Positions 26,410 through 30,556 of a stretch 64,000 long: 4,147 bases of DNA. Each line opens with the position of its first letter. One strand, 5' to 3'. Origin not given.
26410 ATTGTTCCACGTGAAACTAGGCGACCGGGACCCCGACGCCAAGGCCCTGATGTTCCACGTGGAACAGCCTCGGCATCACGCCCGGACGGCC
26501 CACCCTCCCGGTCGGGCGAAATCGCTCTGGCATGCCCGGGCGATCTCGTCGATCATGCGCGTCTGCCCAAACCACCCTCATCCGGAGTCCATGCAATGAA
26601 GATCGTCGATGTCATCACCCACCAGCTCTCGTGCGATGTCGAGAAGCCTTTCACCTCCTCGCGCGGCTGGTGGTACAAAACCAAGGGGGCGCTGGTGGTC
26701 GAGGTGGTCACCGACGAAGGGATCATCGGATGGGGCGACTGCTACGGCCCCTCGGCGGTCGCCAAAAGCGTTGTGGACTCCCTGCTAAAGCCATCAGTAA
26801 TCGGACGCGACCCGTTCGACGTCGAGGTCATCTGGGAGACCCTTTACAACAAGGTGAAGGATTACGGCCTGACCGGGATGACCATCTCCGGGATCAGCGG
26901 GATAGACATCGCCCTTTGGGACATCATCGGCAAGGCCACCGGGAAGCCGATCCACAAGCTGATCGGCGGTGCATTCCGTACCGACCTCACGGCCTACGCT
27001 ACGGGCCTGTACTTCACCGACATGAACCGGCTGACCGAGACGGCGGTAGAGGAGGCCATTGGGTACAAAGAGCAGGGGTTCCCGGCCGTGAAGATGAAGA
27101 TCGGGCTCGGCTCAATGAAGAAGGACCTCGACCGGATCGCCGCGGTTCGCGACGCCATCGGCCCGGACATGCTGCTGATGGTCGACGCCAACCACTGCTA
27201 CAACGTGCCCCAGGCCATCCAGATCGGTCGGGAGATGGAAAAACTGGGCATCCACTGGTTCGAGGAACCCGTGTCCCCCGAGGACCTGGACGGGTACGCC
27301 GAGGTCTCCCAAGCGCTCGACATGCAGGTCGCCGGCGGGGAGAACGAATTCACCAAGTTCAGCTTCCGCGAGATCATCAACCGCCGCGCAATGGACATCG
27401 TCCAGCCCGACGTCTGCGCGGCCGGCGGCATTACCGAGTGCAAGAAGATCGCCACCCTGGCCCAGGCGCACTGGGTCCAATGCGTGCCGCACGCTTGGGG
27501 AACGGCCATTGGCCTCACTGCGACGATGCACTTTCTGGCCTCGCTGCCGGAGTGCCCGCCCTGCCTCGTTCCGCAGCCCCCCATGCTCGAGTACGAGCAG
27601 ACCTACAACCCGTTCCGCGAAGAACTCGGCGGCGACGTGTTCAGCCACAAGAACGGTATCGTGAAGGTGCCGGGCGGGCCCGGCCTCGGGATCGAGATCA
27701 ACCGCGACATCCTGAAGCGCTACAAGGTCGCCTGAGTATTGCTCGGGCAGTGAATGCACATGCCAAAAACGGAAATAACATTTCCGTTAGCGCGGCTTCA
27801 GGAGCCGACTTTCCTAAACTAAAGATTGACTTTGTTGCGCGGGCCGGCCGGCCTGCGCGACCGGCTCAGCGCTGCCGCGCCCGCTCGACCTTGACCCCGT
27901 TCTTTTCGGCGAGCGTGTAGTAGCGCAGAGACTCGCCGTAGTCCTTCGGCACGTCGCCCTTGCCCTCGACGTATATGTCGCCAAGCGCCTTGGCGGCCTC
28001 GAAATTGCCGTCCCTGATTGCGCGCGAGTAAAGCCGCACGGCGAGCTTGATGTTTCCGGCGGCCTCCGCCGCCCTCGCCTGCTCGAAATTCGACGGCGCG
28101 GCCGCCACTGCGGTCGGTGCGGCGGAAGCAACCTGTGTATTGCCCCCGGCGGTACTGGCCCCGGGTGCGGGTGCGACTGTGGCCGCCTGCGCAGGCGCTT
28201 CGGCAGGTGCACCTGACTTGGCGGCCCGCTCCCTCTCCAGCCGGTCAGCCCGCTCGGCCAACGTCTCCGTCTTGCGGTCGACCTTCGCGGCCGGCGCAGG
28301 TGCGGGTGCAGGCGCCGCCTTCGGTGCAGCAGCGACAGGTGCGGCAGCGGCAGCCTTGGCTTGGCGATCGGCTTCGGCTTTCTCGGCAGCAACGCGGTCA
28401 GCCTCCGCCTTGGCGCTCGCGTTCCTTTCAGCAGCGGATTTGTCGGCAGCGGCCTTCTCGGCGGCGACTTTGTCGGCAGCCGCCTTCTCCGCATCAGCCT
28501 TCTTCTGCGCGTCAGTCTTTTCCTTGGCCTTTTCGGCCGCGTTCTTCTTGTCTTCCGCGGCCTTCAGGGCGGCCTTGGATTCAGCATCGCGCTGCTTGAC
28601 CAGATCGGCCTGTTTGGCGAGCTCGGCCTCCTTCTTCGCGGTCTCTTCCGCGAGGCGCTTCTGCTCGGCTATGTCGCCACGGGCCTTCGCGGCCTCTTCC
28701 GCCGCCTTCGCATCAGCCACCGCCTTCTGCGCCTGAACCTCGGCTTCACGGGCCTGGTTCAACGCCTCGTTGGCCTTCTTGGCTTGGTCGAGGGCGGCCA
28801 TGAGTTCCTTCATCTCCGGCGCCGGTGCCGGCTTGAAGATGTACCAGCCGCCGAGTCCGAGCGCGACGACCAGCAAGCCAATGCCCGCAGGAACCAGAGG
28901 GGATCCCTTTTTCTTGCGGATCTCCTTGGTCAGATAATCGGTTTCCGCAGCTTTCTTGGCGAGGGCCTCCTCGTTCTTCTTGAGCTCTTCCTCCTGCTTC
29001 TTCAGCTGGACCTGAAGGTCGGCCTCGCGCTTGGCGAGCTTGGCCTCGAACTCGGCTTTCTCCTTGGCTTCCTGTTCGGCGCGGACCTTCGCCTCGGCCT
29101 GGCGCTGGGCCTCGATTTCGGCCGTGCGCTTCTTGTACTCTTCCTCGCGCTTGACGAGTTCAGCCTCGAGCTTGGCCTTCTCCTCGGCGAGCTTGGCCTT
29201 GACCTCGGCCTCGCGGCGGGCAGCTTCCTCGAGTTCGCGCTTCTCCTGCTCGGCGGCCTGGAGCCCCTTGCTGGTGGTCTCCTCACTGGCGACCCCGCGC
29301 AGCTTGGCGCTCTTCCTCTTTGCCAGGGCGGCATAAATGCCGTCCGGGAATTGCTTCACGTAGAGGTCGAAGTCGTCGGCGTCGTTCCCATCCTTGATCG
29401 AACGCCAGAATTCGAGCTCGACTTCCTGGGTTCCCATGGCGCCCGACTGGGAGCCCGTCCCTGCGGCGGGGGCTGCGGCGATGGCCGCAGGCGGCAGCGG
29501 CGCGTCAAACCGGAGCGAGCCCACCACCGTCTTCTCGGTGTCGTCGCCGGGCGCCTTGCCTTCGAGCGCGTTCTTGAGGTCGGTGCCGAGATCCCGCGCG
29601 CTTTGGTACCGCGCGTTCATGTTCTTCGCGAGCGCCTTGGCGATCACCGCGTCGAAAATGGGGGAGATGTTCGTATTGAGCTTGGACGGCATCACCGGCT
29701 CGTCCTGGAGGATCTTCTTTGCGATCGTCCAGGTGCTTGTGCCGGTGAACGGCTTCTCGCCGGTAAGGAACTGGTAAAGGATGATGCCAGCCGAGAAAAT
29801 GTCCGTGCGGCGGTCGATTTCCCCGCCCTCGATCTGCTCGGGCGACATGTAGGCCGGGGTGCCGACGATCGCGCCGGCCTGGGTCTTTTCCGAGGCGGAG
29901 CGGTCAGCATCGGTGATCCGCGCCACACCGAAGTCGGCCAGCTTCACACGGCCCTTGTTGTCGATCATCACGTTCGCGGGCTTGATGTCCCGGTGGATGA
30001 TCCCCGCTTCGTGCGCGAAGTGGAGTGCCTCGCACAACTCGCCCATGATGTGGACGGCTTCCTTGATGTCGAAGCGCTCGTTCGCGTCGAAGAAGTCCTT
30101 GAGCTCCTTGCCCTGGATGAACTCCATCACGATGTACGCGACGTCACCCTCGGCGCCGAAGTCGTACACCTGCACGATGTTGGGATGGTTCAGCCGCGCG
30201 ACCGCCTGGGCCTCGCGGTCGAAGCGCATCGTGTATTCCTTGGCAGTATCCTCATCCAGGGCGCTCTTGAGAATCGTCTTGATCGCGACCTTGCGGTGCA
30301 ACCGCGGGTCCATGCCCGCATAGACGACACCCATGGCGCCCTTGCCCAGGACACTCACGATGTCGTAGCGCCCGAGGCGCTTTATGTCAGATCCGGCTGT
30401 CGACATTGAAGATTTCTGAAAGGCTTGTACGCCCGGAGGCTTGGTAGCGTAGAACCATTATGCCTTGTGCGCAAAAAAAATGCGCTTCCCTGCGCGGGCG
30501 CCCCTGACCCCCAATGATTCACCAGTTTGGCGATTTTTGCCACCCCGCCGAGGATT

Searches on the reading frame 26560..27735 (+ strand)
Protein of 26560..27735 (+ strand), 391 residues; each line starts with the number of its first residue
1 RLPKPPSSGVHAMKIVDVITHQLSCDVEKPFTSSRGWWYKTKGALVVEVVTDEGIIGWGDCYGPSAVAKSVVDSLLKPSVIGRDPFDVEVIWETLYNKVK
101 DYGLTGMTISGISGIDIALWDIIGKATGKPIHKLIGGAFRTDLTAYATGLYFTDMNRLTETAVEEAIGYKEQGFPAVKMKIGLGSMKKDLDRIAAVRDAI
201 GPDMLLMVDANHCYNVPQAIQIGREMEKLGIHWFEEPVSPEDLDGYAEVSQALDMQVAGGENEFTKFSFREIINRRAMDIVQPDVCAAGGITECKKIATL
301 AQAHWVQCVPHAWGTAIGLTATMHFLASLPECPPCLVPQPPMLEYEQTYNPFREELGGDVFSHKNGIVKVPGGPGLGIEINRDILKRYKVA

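Call 99: search_protein_families(library=pfam, proteins=[window:26560-27735:+], max_evalue=0.00001)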
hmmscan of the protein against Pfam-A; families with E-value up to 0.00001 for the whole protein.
window:26560-27735:+ (391 aa): 2 families
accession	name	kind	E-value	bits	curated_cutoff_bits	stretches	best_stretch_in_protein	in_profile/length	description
PF13378.12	MR_MLE_C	-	1.4e-67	228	29.4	1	163-383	3-218/219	Enolase C-terminal domain-like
PF02746.21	MR_MLE_N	-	1.5e-17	64.3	22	1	30-136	15-117/117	Mandelate racemase / muconate lactonizing enzyme, N-terminal domain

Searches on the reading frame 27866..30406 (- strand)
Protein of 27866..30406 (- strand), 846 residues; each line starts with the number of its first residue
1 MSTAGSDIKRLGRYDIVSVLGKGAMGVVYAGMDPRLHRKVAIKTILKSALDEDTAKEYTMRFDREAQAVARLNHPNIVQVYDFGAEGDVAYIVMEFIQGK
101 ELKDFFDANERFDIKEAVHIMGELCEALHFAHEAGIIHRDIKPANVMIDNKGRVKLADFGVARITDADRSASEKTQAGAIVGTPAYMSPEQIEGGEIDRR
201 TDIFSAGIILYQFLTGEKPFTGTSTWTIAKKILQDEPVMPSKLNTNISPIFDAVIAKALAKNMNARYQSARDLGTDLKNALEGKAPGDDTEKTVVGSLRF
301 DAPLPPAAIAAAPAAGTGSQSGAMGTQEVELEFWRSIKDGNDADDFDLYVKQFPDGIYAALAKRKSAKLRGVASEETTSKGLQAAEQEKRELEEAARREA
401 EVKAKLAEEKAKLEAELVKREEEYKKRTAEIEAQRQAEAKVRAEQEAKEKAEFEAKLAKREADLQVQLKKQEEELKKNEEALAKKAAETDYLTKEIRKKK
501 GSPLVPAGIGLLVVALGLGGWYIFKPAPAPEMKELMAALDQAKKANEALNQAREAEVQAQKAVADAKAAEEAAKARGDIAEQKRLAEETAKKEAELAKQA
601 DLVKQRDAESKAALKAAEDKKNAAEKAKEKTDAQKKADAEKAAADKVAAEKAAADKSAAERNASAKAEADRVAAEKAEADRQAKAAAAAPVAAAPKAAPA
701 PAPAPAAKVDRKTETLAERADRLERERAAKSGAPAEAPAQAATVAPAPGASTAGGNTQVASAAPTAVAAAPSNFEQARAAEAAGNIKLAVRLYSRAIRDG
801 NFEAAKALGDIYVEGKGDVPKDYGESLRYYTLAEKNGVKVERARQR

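Call 4: search_protein_families(library=pfam, proteins=[window:27866-30406:-])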
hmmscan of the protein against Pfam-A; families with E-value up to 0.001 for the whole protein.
window:27866-30406:- (846 aa): 5 families
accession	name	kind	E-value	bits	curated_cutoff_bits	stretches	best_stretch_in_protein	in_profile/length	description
PF00069.31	Pkinase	-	3.3e-59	200.9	31.7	1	14-268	1-253/263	Protein kinase domain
PF07714.23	PK_Tyr_Ser-Thr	-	2e-39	135.9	23.1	1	17-266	4-248/258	Protein tyrosine and serine/threonine kinase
PF03109.22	ABC1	-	2.9e-07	30.3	22.9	1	61-165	119-217/244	ABC1 atypical kinase-like domain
PF08238.18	Sel1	-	7.6e-06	26.7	30.7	0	803-837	2-35/36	Sel1 repeat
PF17667.7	Pkinase_fungal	-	0.00044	19.5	24.1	1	132-196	304-369/387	Fungal protein kinase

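Call 5: search_protein_families(library=ncbifam, proteins=[window:27866-30406:-])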
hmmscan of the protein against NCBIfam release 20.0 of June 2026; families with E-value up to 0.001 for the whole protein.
window:27866-30406:- (846 aa): 17 families
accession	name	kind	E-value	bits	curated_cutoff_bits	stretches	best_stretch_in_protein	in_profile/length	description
NF033483.0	PknB_PASTA_kin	equivalog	1.1e-106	358.1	450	1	12-286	7-274/563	Stk1 family PASTA domain-containing Ser/Thr kinase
NF052427.1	StpK7MSMEG_1200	equivalog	9.9e-63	212.5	900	1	8-286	3-274/601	serine/threonine protein kinase StpK7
NF009651.0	PRK13184.1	equivalog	7.9e-52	176.3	839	1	12-285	2-295/932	serine/threonine-protein kinase PknD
NF047741.1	antiphage_MADS6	equivalog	4.9e-51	174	460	2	108-290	292-470/612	methylation-associated defense system protein kinase MAD6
TIGR03903.1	TOMM_kin_cyc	equivalog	6e-45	153.6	705.75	1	38-278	4-245/1267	TOMM system kinase/cyclase fusion protein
NF038150.1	lanthi_synth_IV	equivalog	2.3e-28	99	650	1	12-281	189-457/851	class IV lanthionine synthetase LanL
NF053615.1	SerThrKinAfsKStmc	equivalog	7.7e-28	97.6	1300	1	6-447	7-410/809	protein serine/threonine kinase AfsK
NF038151.1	lanthi_synth_III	equivalog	7e-21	74.3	575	1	10-212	219-421/833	class III lanthionine synthetase LanKC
NF043056.1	T4SS_LegK1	equivalog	1.2e-14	53.8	550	1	14-210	69-280/516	Dot/Icm T4SS effector kinase LegK1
NF033442.0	BREX_PglW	equivalog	4.2e-14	51.2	990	1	12-695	512-1075/1391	BREX system serine/threonine kinase PglW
NF011463.0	PRK14879.1-4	equivalog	1.3e-13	50.9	188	1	17-169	20-167/237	Kae1-associated kinase Bud32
NF011464.0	PRK14879.1-7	equivalog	7.1e-12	45.5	246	1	49-166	43-153/221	Kae1-associated kinase Bud32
NF058632.1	SerThrKinPrkT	equivalog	1.1e-11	44.3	280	1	13-176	22-177/322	serine/threonine protein kinase PrkT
TIGR03724.2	arch_bud32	equivalog_domain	4.9e-11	42.5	125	1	60-169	38-138/193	KEOPS complex kinase/ATPase Bud32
NF011460.0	PRK14879.1-1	equivalog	3.3e-08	33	199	1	17-167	13-162/232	Kae1-associated kinase Bud32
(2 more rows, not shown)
